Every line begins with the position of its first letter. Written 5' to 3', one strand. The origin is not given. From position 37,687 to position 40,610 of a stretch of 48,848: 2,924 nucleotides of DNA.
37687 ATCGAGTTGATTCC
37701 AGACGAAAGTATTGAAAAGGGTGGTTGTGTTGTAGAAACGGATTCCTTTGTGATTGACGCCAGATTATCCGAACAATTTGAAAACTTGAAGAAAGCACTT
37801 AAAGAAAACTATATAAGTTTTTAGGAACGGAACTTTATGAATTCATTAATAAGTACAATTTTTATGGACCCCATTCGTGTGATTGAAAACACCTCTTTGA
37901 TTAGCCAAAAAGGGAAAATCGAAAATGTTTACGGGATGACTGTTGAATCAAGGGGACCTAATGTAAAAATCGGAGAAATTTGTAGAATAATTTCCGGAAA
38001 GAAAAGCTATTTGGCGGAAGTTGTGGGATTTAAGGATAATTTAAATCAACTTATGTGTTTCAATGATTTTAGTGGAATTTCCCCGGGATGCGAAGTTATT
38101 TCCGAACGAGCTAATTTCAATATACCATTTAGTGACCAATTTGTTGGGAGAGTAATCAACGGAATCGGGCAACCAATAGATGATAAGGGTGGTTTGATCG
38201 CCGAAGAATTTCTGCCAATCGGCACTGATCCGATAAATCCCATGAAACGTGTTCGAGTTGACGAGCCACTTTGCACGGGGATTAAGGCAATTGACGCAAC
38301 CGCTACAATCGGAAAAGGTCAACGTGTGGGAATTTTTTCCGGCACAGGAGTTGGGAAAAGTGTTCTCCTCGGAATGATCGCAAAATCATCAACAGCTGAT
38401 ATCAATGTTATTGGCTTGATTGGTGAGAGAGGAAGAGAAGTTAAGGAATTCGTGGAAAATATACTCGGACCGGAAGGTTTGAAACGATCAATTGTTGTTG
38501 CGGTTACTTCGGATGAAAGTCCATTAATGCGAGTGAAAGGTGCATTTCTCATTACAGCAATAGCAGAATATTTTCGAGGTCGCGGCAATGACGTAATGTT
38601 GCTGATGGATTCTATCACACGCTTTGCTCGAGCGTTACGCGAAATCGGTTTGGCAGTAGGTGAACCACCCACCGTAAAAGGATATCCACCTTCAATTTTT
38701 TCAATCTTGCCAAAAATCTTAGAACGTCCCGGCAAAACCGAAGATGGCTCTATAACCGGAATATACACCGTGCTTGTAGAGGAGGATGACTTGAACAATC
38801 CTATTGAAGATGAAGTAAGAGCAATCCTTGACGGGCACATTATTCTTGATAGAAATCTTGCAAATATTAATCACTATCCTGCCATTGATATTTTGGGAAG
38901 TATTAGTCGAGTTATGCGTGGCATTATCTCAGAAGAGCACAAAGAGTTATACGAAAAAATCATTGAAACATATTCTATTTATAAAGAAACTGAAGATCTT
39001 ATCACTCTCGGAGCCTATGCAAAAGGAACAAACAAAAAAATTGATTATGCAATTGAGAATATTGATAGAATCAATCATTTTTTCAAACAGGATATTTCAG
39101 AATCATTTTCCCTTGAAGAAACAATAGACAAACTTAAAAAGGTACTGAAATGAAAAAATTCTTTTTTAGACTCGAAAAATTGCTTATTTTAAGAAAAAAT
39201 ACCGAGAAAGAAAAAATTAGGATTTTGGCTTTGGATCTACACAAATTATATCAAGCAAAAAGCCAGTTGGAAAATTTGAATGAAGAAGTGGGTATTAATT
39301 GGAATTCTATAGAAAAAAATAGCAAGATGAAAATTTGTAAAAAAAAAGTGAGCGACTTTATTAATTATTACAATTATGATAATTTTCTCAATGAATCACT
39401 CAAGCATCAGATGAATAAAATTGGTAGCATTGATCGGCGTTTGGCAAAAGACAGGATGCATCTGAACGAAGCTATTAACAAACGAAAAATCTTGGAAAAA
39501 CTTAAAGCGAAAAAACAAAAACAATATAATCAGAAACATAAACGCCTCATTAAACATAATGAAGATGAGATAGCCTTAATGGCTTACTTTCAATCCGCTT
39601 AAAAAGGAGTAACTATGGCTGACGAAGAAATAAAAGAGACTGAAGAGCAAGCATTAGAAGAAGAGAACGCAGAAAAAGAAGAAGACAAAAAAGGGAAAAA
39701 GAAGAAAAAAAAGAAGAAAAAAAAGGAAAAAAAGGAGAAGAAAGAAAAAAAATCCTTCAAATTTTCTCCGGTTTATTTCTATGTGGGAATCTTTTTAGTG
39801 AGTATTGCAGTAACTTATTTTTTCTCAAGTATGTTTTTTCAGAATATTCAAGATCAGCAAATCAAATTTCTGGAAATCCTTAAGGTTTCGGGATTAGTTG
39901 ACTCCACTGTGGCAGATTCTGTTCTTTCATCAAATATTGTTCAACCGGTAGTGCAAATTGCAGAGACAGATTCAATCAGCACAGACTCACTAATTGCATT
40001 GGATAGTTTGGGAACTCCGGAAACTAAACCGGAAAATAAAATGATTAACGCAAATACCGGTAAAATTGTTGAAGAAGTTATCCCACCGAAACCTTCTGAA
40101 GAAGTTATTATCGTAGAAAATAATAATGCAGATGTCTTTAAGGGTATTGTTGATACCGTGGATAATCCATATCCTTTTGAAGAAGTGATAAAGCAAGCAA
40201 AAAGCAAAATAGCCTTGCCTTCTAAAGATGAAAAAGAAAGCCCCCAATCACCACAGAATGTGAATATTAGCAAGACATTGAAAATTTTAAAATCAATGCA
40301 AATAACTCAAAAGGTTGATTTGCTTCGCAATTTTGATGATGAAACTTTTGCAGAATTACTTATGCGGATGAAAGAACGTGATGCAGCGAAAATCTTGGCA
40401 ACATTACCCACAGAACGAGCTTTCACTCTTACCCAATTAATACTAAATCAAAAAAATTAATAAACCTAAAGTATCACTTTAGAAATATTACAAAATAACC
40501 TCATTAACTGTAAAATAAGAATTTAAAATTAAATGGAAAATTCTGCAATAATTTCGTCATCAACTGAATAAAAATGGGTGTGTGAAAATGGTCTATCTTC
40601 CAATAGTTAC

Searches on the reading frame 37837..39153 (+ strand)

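Call 19: search_protein_families(library=pfam, proteins=[window:37837-39153:+], max_evalue=0.0001)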
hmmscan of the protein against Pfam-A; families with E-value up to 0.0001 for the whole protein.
window:37837-39153:+ (438 aa): 3 families
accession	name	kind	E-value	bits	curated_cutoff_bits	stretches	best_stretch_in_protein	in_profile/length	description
PF00006.31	ATP-synt_ab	-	4.3e-84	281.8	29.5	1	148-357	1-213/213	ATP synthase alpha/beta family, nucleotide-binding domain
PF18269.6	T3SS_ATPase_C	-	2.3e-23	82.3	22.7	1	365-434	2-71/72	T3SS EscN ATPase C-terminal domain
PF02874.29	ATP-synt_ab_N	-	3.3e-05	24.8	20.9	0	29-88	2-66/69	ATP synthase alpha/beta family, beta-barrel domain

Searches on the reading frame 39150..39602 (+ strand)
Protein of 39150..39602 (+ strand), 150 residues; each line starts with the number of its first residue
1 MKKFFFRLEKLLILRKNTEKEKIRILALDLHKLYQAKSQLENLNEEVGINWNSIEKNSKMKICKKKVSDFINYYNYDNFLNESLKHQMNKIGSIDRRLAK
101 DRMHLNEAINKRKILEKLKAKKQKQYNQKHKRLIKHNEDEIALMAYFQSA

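Call 19: search_protein_families(library=pfam, proteins=[window:39150-39602:+], max_evalue=0.0001)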
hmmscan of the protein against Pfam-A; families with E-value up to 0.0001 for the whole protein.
window:39150-39602:+ (150 aa): 1 family
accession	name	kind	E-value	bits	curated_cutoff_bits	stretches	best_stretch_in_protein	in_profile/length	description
PF02050.21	FliJ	-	1.2e-06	29.2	28.4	1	32-146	13-123/123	Flagellar FliJ protein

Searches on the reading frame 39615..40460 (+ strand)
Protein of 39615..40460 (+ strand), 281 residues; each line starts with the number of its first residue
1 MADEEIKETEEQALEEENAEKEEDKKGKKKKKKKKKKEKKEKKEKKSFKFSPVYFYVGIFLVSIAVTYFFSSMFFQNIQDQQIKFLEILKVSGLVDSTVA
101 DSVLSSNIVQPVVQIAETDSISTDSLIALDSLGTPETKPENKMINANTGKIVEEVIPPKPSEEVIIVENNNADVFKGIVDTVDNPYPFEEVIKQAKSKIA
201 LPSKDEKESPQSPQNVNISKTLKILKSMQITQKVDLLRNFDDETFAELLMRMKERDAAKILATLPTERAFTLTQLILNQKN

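Call 19: search_protein_families(library=pfam, proteins=[window:39615-40460:+], max_evalue=0.0001)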
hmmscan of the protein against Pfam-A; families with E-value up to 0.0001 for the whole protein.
window:39615-40460:+ (281 aa): 1 family
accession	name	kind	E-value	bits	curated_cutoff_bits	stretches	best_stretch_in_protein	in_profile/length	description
PF03448.22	MgtE_N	-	2.4e-05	25.3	25.9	1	214-271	23-80/102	MgtE intracellular N domain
